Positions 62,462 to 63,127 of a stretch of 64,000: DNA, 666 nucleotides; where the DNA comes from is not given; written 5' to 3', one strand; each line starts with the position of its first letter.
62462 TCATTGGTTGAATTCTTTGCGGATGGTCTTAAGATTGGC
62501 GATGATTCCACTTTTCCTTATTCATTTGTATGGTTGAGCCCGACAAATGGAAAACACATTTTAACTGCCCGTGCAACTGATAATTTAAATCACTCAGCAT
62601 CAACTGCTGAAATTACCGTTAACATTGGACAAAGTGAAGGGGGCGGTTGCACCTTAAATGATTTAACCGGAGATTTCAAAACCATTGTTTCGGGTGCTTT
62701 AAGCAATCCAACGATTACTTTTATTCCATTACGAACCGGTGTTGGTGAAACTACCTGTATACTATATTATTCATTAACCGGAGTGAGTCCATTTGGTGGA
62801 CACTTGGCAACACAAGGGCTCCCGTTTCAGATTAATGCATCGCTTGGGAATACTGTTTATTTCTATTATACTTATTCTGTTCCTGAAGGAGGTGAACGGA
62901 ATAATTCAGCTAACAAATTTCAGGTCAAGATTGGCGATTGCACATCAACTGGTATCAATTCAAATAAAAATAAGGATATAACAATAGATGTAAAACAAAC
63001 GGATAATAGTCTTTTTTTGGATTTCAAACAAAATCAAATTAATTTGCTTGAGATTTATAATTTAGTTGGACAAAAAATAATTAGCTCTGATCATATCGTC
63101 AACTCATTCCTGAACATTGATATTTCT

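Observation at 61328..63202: Bacterial thaumatin-like (PR-5) domain fused to PKD, an Ig-like domain, an unknown domain and a T9SS sorting signal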

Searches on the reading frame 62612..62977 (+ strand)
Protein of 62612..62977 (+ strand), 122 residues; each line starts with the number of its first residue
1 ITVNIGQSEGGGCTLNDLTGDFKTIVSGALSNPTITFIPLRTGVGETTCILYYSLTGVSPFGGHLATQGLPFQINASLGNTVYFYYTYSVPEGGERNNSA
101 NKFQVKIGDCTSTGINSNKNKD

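Call 13: search_protein_families(library=pfam, proteins=[window:62612-62977:+], max_evalue=10)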
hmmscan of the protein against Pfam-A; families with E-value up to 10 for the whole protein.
seq(122 aa): 0 families

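Call 26: search_protein_representatives(protein=window:62615-62971:+)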
Query: 119 residues. Proteins with E-value up to 0.001 (for the whole library): 128; up to 1e-10: 97; up to 1e-30: 6. The best 128 are listed.
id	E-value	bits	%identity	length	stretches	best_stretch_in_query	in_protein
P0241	1.9e-71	253.9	100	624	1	1-119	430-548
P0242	4.0e-71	252.8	47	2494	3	7-112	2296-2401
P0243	2.4e-45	169.6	44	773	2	9-111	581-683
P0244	5.9e-42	158.7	41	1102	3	12-110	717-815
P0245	4.5e-39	149.4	40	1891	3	16-116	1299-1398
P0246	3.1e-33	130.6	41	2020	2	17-113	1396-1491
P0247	7.7e-27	110.0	51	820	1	9-113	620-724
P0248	2.9e-26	108.1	51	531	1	11-111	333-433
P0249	6.0e-26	107.1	50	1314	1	5-113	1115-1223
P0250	8.2e-26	106.6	46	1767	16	49-75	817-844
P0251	8.9e-26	106.5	52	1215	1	10-111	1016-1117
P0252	2.3e-25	105.2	53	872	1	10-112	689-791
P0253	4.7e-25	104.2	43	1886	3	9-112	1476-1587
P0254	5.9e-25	103.9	49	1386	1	9-111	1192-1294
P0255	6.3e-24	100.5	43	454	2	12-110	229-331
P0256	7.9e-24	100.2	45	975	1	5-112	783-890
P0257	9.1e-24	100.0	41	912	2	11-111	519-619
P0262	3.2e-22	95.0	48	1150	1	9-112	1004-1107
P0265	4.4e-22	94.6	45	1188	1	3-112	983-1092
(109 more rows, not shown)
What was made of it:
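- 62642..62953 (+): Domain X, aa ~439-542: an unclassified β-sandwich of about 100 aa with the signature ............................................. and a conserved Cys pair, C441/C538. 128 representative relatives (call 26).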

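Call 27: search_protein_families(library=pfam, proteins=[P0243, P0244, P0247, P0248, P0249, P0251, P0252, P0254, P0256, P0257], max_evalue=0.0001)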
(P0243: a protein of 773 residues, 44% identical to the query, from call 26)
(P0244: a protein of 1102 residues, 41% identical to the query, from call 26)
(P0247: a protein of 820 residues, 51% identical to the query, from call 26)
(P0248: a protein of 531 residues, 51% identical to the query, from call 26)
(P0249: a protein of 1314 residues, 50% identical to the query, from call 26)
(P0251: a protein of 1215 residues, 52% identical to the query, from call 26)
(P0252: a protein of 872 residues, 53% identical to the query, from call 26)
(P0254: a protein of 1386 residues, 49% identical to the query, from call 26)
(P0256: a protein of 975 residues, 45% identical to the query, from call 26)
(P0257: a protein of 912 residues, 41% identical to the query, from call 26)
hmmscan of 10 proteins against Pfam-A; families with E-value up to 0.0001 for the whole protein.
P0243 (773 aa): 2 families
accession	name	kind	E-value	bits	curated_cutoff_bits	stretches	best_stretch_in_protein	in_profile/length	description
PF02368.24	Big_2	-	1.6e-14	54.1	22.8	1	419-493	4-79/79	Bacterial Ig-like domain (group 2)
PF18962.6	Por_Secre_tail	-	1.6e-07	32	27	1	700-770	1-74/75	Secretion system C-terminal sorting domain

P0244 (1102 aa): 3 families
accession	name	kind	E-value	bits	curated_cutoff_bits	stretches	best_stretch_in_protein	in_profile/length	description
PF16483.10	Glyco_hydro_64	-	2.4e-64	218.4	27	1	26-417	3-368/370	Beta-1,3-glucanase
PF00041.27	fn3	-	3.6e-16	59.6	25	1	826-903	2-82/84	Fibronectin type III domain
PF18962.6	Por_Secre_tail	-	7.5e-09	36.2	27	1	1030-1098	1-72/75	Secretion system C-terminal sorting domain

P0247 (820 aa): 7 families
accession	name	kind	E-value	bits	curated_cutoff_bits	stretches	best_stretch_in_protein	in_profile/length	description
PF16483.10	Glyco_hydro_64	-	1.1e-70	239.2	27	1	25-399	2-369/370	Beta-1,3-glucanase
PF03422.21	CBM_6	-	2.1e-27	96.3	28.9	1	501-617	1-124/125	Carbohydrate binding module (family 6)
PF02368.24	Big_2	-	1.9e-20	73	22.8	1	409-487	1-79/79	Bacterial Ig-like domain (group 2)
PF18099.7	CBM_35_2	-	4.2e-12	46.5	23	1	513-614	7-110/112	Carbohydrate binding module (family 35)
PF18962.6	Por_Secre_tail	-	8.3e-10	39.3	27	1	741-818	1-75/75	Secretion system C-terminal sorting domain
PF22359.2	Big-like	-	4.4e-05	24.1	27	1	443-491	2-48/48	Bacterial Ig-like domain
PF16990.11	CBM_35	-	9.2e-05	23.2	28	1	509-615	13-117/121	Carbohydrate binding module (family 35)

P0248 (531 aa): 5 families
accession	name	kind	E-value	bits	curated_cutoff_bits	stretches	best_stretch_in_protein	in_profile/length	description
PF02368.24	Big_2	-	8.2e-42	141.5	22.8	2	33-111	1-79/79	Bacterial Ig-like domain (group 2)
PF03422.21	CBM_6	-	9.3e-26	91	28.9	1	125-242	1-124/125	Carbohydrate binding module (family 6)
PF18099.7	CBM_35_2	-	2.9e-14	53.5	23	1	137-239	7-110/112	Carbohydrate binding module (family 35)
PF22359.2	Big-like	-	7.9e-13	48.9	27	1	67-114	2-47/48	Bacterial Ig-like domain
PF18962.6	Por_Secre_tail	-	1.4e-11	44.9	27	1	452-529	1-75/75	Secretion system C-terminal sorting domain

P0249 (1314 aa): 9 families
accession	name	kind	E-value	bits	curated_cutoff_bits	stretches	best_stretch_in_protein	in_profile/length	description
PF03422.21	CBM_6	-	6.3e-61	204.6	28.9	2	996-1112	1-124/125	Carbohydrate binding module (family 6)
PF18099.7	CBM_35_2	-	2.9e-33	114.7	23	2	780-883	5-110/112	Carbohydrate binding module (family 35)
PF17957.7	Big_7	-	3.5e-17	63.2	24.1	1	668-736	1-70/70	Bacterial Ig domain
PF00722.28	Glyco_hydro_16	-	4.3e-15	56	22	1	97-265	27-160/175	Glycosyl hydrolases family 16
PF03935.22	SKN1_KRE6_Sbg1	-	1.4e-08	34.1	30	0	95-150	178-234/501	Beta-glucan synthesis-associated protein SKN1/KRE6/Sbg1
PF24108.1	DUF7383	-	4.3e-08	33.9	27.9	0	803-871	35-102/123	Family of unknown function (DUF7383)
PF16990.11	CBM_35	-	4.7e-08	33.8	28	0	775-879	8-112/121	Carbohydrate binding module (family 35)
PF18962.6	Por_Secre_tail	-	3.1e-06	27.8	27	1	1245-1305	2-67/75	Secretion system C-terminal sorting domain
PF18559.7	Exop_C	-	3.4e-06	27.4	26.1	0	542-640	52-146/155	Galactose-binding domain-like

P0251 (1215 aa): 8 families
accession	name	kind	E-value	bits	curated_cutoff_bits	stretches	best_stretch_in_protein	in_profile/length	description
PF02368.24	Big_2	-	2.1e-61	204.3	22.8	3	637-714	2-79/79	Bacterial Ig-like domain (group 2)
PF03422.21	CBM_6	-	5.8e-29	101.4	28.9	1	896-1012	1-124/125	Carbohydrate binding module (family 6)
PF22359.2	Big-like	-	4.4e-16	59.3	27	2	754-801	2-47/48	Bacterial Ig-like domain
PF00722.28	Glyco_hydro_16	-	2.1e-14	53.8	22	1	73-245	20-155/175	Glycosyl hydrolases family 16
PF18099.7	CBM_35_2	-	3.8e-12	46.7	23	1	908-1009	7-110/112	Carbohydrate binding module (family 35)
PF18962.6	Por_Secre_tail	-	3.3e-11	43.7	27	1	1136-1213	1-75/75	Secretion system C-terminal sorting domain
PF03935.22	SKN1_KRE6_Sbg1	-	1.4e-10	40.7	30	1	64-136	157-230/501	Beta-glucan synthesis-associated protein SKN1/KRE6/Sbg1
PF18559.7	Exop_C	-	2e-05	24.8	26.1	0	355-437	62-147/155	Galactose-binding domain-like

P0252 (872 aa): 3 families
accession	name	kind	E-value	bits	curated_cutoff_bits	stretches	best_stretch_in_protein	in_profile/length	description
PF16483.10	Glyco_hydro_64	-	7.8e-65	219.9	27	1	21-405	2-369/370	Beta-1,3-glucanase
PF02368.24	Big_2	-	8.3e-20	71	22.8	1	606-684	1-79/79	Bacterial Ig-like domain (group 2)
PF18962.6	Por_Secre_tail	-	3.7e-09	37.2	27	1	810-865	1-65/75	Secretion system C-terminal sorting domain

P0254 (1386 aa): 10 families
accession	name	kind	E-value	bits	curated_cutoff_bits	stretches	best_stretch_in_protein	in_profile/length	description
PF16483.10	Glyco_hydro_64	-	9.6e-73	246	27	1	39-412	1-370/370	Beta-1,3-glucanase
PF22352.2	K319L-like_PKD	-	8.1e-49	164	27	3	428-508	1-84/84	K319L-like, PKD domain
PF03422.21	CBM_6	-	1.1e-29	103.7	28.9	1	1071-1187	1-124/125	Carbohydrate binding module (family 6)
PF22633.2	F5_F8_type_C_2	-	1.2e-18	68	27.8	1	536-623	1-91/91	NedA-like, galactose-binding domain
PF02018.23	CBM_4_9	-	3.5e-17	63.5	25.9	1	746-875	1-133/136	Carbohydrate binding domain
PF00754.31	F5_F8_type_C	-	1.5e-16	61.1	28.2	1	525-635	4-122/127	F5/8 type C domain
PF18962.6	Por_Secre_tail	-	3.9e-13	49.9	27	1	1314-1385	1-74/75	Secretion system C-terminal sorting domain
PF18998.6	Flg_new_2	-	1e-12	48.2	23.6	1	995-1064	2-72/73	Divergent InlB B-repeat domain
PF18099.7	CBM_35_2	-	7.7e-09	36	23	1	1087-1185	13-111/112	Carbohydrate binding module (family 35)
PF18911.6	PKD_4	-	5e-07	30.1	27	0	896-986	2-84/85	PKD domain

P0256 (975 aa): 5 families
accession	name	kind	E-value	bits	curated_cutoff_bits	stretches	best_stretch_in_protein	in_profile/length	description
PF02368.24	Big_2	-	1.6e-44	150.1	22.8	2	572-650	1-79/79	Bacterial Ig-like domain (group 2)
PF00754.31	F5_F8_type_C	-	8.5e-21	74.8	28.2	1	665-774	2-121/127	F5/8 type C domain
PF22633.2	F5_F8_type_C_2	-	4.8e-20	72.4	27.8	1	679-763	1-91/91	NedA-like, galactose-binding domain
PF18962.6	Por_Secre_tail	-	6.3e-12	46.1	27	1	905-971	1-72/75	Secretion system C-terminal sorting domain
PF22359.2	Big-like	-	4.9e-09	36.7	27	0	606-654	2-48/48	Bacterial Ig-like domain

P0257 (912 aa): 3 families
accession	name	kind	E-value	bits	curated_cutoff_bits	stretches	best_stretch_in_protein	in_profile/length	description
PF16483.10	Glyco_hydro_64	-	9.8e-69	232.8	27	1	30-423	3-370/370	Beta-1,3-glucanase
PF18962.6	Por_Secre_tail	-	5.9e-10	39.7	27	1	837-908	2-72/75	Secretion system C-terminal sorting domain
PF00041.27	fn3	-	2.1e-09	37.9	25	1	629-706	1-82/84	Fibronectin type III domain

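Call 36: find_homologous_proteins(query=window:62615-62971:+, max_evalue=0.001)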
Query seq(119 aa) (119 aa): 2 proteins with E <= 0.001 among 8 candidates.
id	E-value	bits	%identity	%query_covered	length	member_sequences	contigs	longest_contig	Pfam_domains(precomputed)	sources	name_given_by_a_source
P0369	1.3e-23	101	51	93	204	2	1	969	PF18962.8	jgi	-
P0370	1.4e-23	101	53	85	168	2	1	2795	-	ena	-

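Call 43: search_solved_structures(query=A2, max_evalue=10, show_alignments=1)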
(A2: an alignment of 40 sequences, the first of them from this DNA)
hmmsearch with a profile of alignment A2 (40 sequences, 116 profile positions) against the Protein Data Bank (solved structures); distinct sequences matched with E-value up to 10: 2.
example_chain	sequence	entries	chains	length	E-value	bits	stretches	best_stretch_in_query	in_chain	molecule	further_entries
7yp2_L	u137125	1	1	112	0.4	13.8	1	32-92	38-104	6H2 light chain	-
2mqd_A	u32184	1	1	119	1.1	12.3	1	17-62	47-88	Uncharacterized protein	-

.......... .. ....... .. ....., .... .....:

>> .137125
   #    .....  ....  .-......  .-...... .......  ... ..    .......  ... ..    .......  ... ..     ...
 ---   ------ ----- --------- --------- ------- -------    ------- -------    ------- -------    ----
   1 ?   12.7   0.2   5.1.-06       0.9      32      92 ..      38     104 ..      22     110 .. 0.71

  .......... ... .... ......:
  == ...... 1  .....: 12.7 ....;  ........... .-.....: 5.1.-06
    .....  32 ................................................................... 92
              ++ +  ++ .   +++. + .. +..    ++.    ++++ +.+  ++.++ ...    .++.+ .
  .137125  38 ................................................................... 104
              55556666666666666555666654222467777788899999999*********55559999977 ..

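Call 47: search_protein_families(library=pfam, alignment_id=A3, max_evalue=0.00001)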
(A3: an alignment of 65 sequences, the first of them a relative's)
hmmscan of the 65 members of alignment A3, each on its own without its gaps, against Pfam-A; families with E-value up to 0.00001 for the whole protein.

A. member 1, P0242 (2494 aa): 6 families
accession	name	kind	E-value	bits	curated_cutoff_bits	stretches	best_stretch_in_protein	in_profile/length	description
PF16483.10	Glyco_hydro_64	-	2.8e-64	218.1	27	1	1266-1658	3-369/370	Beta-1,3-glucanase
PF17652.7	Glyco_hydro81C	-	4.6e-47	161.4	25.6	1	372-677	28-336/349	Glycosyl hydrolase family 81 C-terminal domain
PF02368.24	Big_2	-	7e-25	87.2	22.8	1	2219-2294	3-79/79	Bacterial Ig-like domain (group 2)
PF18962.6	Por_Secre_tail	-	2.2e-13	50.7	27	1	2421-2492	1-74/75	Secretion system C-terminal sorting domain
PF03422.21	CBM_6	-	4.7e-12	46.7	28.9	1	887-1002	5-124/125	Carbohydrate binding module (family 6)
PF17957.7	Big_7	-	2.6e-09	38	24.1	1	766-810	10-55/70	Bacterial Ig domain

B. families by the number of members that match (of 65 scanned): 51 families (the first 25 are shown)
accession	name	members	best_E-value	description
PF18962.6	Por_Secre_tail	42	1.4e-15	Secretion system C-terminal sorting domain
PF17957.7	Big_7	23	4e-98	Bacterial Ig domain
PF03422.21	CBM_6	16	3.2e-55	Carbohydrate binding module (family 6)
PF22352.2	K319L-like_PKD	13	5.5e-60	K319L-like, PKD domain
PF18099.7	CBM_35_2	12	1.7e-37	Carbohydrate binding module (family 35)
PF02368.24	Big_2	10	1.6e-44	Bacterial Ig-like domain (group 2)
PF16483.10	Glyco_hydro_64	8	9.6e-73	Beta-1,3-glucanase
PF17652.7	Glyco_hydro81C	7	5.1e-48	Glycosyl hydrolase family 81 C-terminal domain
PF18911.6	PKD_4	7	1.2e-47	PKD domain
PF00754.31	F5_F8_type_C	7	7.4e-25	F5/8 type C domain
PF00722.28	Glyco_hydro_16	7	1.1e-24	Glycosyl hydrolases family 16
PF22633.2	F5_F8_type_C_2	7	4.1e-23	NedA-like, galactose-binding domain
PF03935.22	SKN1_KRE6_Sbg1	6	2e-28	Beta-glucan synthesis-associated protein SKN1/KRE6/Sbg1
PF00801.26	PKD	6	6.2e-16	PKD domain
PF07495.19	Y_Y_Y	3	1.6e-15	Y_Y_Y domain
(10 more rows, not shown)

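Call 48: search_protein_families(library=pfam, alignment_id=A4, max_evalue=0.00001)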
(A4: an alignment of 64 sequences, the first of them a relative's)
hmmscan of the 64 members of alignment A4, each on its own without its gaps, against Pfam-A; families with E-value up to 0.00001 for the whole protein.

A. member 1, P0243 (773 aa): 2 families
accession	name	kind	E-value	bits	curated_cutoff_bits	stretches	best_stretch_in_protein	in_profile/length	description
PF02368.24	Big_2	-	1.6e-14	54.1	22.8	0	419-493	4-79/79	Bacterial Ig-like domain (group 2)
PF18962.6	Por_Secre_tail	-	1.6e-07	32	27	1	700-770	1-74/75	Secretion system C-terminal sorting domain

B. families by the number of members that match (of 64 scanned): 44 families (the first 25 are shown)
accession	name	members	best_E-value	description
PF18962.6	Por_Secre_tail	49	1.3e-14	Secretion system C-terminal sorting domain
PF17957.7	Big_7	24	3.5e-94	Bacterial Ig domain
PF03422.21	CBM_6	18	3.2e-65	Carbohydrate binding module (family 6)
PF18099.7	CBM_35_2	17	3e-45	Carbohydrate binding module (family 35)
PF00722.28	Glyco_hydro_16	13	8.8e-24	Glycosyl hydrolases family 16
PF22352.2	K319L-like_PKD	11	8.5e-44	K319L-like, PKD domain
PF02368.24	Big_2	10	2.1e-61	Bacterial Ig-like domain (group 2)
PF16483.10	Glyco_hydro_64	8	1.1e-70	Beta-1,3-glucanase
PF00801.26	PKD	7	3.9e-16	PKD domain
PF00041.27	fn3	6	2.5e-42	Fibronectin type III domain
PF22184.2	CBM_56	6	2.6e-15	Carbohydrate binding module family 56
PF03935.22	SKN1_KRE6_Sbg1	6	5.7e-14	Beta-glucan synthesis-associated protein SKN1/KRE6/Sbg1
PF07495.19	Y_Y_Y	6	1.3e-13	Y_Y_Y domain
PF17652.7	Glyco_hydro81C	5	5.7e-51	Glycosyl hydrolase family 81 C-terminal domain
PF22633.2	F5_F8_type_C_2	4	3.7e-42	NedA-like, galactose-binding domain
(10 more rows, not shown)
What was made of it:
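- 62642..62953 (+): Partners are GH16, GH64, GH81, CBM6, CBM56 and the CTD (calls 27, 47, 48).
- On CBM56 (as a possible identity for domain X): CBM56 also co-occurs with X as a separate domain in 8 proteins (calls 47, 48).
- In relatives the position occupied by the thaumatin domain holds true hydrolases (calls 27, 47, 48).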

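Call 50: predict_structure(alignment_id=A2)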
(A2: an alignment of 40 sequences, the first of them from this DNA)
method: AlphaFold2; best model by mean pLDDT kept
length: 119 residues; sequences in the alignment: 40
mean_pLDDT: 87.4   pTM: 0.79
mean pLDDT of the five models: 87.4, 87.4, 87.2, 87.0, 86.9
residues with pLDDT >= 90: 93; 70-90: 7; 50-70: 6; < 50: 13
segments of 3 or more residues with pLDDT < 50: 1-3, 5-8, 114-119
pLDDT, mean of each block of 10 residues (from residue 1): 47 92 95 97 98 94 98 96 98 96 88 46
secondary structure, 60 per line:
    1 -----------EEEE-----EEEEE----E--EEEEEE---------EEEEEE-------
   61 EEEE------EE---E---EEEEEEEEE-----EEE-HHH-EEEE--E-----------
elements in order: E12-15 E21-25 E33-38 E48-53 E61-64 E80-88 E94-96 E102-105
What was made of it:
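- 62642..62953 (+): AF2 pLDDT 87.4, 8 strands (call 50).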

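Call 54: fold_search(model_id=the predicted structure, library=pdb)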
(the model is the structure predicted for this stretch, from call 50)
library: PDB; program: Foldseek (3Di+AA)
matches with E <= 10: 1244; with E <= 0.001: 0
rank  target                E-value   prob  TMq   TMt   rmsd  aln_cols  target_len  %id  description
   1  9ll2_A                1.5e-02  1.00  0.48  0.52   4.8       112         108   14  Crystal structure of the Helicobacter pylori copper resistance determinant CrdA in the apo form (released 2025-11-19)
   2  4ytg                  2.0e-02  1.00  0.45  0.15   4.2        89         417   10  Crystal structure of Porphyromonas gingivalis peptidylarginine deiminase (PPAD) mutant C351A in complex with dipeptide M (released 2015-07-01)
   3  8fia_A                3.0e-02  0.93  0.39  0.04  15.8       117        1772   12  The structure of fly Teneurin self assembly (released 2023-05-03)
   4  6hyf_C                3.7e-02  1.00  0.49  0.60   3.9        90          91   11  Crystal structure of the third FNIII domain from rat beta4 integrin, a binding site for periaxin (released 2019-05-08)
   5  5ak7                  3.9e-02  0.99  0.45  0.15   7.6       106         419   11  Structure of wt Porphyromonas gingivalis peptidylarginine deiminase (released 2015-07-22)
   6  4bqc_B                4.8e-02  0.99  0.49  0.36   5.2       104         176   14  Crystal structure of the FN5 and FN6 domains of NEO1 bound to SOS (released 2013-06-12)
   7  6i0x_B                5.1e-02  1.00  0.44  0.14   4.1        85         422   10  Porphyromonas gingivalis peptidylarginine deminase (PPAD) mutant G231N/E232T/N235D in complex with Cl-amidine. (released 2019-01-23)
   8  6hyf_B                5.1e-02  0.99  0.44  0.50   4.2        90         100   12  Crystal structure of the third FNIII domain from rat beta4 integrin, a binding site for periaxin (released 2019-05-08)
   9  9g41_A                5.1e-02  0.60  0.30  0.04  17.6       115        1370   10  Mouse Teneurin2 dimer variant A0B1 (released 2026-01-21)
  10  6i0x_A                5.7e-02  1.00  0.44  0.15   4.0        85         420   10  Porphyromonas gingivalis peptidylarginine deminase (PPAD) mutant G231N/E232T/N235D in complex with Cl-amidine. (released 2019-01-23)
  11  5ak8                  5.7e-02  0.98  0.46  0.15   7.6       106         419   11  Structure of C351A mutant of Porphyromonas gingivalis peptidylarginine deiminase (released 2015-07-22)
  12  6hyf_A                6.0e-02  0.99  0.45  0.50   4.1        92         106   12  Crystal structure of the third FNIII domain from rat beta4 integrin, a binding site for periaxin (released 2019-05-08)
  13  8xwy_B                6.3e-02  0.99  0.46  0.33   3.7        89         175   10  Structure of Interleukin-27 (released 2025-01-22)
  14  7e9l_A                6.3e-02  0.96  0.42  0.12   9.9       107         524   10  Crystal Structure of POMGNT2 in complex with UDP and mono-mannosyl peptide (379Man short peptide) (released 2021-05-05)
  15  8fn8_B                6.7e-02  0.95  0.41  0.47   6.4       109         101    8  Crystal structure of the C-terminal Fg domain of TNC with the single FN domain of PTPRZ (released 2023-07-12)
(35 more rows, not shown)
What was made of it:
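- Structurally it resembles generic Ig/FN3 domains, including the Ig-like domain of the T9SS cargo PPAD (call 54), so it could be a spacer.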

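Call 69: list_cluster_members(proteins=[P0244, P0247, P0249, P0251, P0252, P0254, P0257, P0262, P0265, P0242])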
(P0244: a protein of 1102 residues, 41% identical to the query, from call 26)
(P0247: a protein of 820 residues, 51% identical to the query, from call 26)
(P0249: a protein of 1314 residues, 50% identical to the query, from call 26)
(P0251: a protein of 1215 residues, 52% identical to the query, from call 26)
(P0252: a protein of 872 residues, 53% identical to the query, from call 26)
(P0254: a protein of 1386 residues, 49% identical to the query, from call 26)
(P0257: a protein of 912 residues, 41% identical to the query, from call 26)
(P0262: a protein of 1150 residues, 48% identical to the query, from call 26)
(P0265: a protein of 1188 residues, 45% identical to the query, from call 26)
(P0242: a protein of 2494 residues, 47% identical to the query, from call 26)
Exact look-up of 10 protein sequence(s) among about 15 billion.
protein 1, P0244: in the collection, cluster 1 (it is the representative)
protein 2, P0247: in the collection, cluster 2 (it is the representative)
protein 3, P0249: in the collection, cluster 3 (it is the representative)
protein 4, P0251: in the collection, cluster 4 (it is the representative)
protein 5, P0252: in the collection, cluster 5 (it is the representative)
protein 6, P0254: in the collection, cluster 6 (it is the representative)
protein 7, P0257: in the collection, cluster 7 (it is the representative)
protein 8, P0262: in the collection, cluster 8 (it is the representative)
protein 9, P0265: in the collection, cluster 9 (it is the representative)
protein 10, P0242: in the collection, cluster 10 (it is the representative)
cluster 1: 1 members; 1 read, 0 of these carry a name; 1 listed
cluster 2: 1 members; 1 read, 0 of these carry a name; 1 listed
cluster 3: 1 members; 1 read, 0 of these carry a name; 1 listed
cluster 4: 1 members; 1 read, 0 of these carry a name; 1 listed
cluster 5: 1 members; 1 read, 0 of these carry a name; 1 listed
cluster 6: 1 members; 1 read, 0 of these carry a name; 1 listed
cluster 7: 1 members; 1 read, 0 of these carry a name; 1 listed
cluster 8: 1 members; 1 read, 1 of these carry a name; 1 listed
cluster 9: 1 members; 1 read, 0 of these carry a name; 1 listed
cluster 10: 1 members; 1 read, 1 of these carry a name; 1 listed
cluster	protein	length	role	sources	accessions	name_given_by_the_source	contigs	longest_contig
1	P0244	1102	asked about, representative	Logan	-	-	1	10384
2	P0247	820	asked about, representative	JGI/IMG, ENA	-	-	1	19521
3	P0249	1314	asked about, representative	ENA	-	-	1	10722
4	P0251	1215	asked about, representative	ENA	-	-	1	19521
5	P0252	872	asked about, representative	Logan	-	-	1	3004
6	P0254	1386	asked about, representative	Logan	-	-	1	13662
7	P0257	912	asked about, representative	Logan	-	-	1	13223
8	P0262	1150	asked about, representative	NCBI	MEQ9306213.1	MAG: carbohydrate-binding protein, partial [Marinoscillum sp.]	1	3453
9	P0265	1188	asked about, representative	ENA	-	-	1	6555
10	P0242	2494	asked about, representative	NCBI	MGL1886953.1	MAG: beta-1,3-glucanase family protein [Reichenbachiella sp.]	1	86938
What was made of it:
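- One X protein is named 'beta-1,3-glucanase family protein [Reichenbachiella sp.]' (call 69).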

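Call 72: find_encoding_contigs(protein=P0247, flank=10000, max_places=2)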
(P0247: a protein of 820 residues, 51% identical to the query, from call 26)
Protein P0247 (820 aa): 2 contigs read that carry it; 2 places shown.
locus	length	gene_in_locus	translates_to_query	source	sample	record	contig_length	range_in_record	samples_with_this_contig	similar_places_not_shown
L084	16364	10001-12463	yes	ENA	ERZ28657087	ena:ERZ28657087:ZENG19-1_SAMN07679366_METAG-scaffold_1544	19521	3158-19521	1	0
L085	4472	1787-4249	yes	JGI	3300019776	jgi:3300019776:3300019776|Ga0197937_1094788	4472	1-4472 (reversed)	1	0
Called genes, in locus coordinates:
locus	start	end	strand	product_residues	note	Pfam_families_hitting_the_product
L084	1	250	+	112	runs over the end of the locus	-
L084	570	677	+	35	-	-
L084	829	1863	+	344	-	PF13505:OMP_b-brl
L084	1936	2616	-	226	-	PF01323:DSBA, PF13462:Thioredoxin_4 (faint)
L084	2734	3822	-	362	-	PF12698:ABC2_membrane_3, PF01061:ABC2_membrane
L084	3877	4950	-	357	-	PF13847:Methyltransf_31 (weak), PF08241:Methyltransf_11, PF13649:Methyltransf_25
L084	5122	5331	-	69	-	-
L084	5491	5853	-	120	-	PF02311:AraC_binding (weak), PF07883:Cupin_2, PF06249:EutQ (weak)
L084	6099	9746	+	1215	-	PF00722:Glyco_hydro_16, PF02368:Big_2, PF02368:Big_2, PF22359:Big-like, PF02368:Big_2, PF03422:CBM_6, PF18099:CBM_35_2, PF18962:Por_Secre_tail, +6 more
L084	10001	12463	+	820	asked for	PF16483:Glyco_hydro_64, PF02368:Big_2, PF26918:Ig_Eae (weak), PF03422:CBM_6, PF18099:CBM_35_2, PF18962:Por_Secre_tail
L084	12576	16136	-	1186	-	PF07494:Reg_prop (weak), PF08450:SGL (faint), PF23748:Beta-prop_LRRK2 (faint), PF07495:Y_Y_Y, PF07228:SpoIIE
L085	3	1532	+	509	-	?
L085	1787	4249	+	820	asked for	PF16483:Glyco_hydro_64, PF02368:Big_2, PF26918:Ig_Eae (weak), PF03422:CBM_6, PF18099:CBM_35_2, PF18962:Por_Secre_tail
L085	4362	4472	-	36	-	?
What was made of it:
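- Adjacent GH16-...-CBM6-X-CTD and GH64-...-CBM6-X-CTD genes lie on one contig (call 72). Domain X and the overall scaffold are shared with ordinary GH16, GH64 and GH81 glucanases (calls 47, 48, 72).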
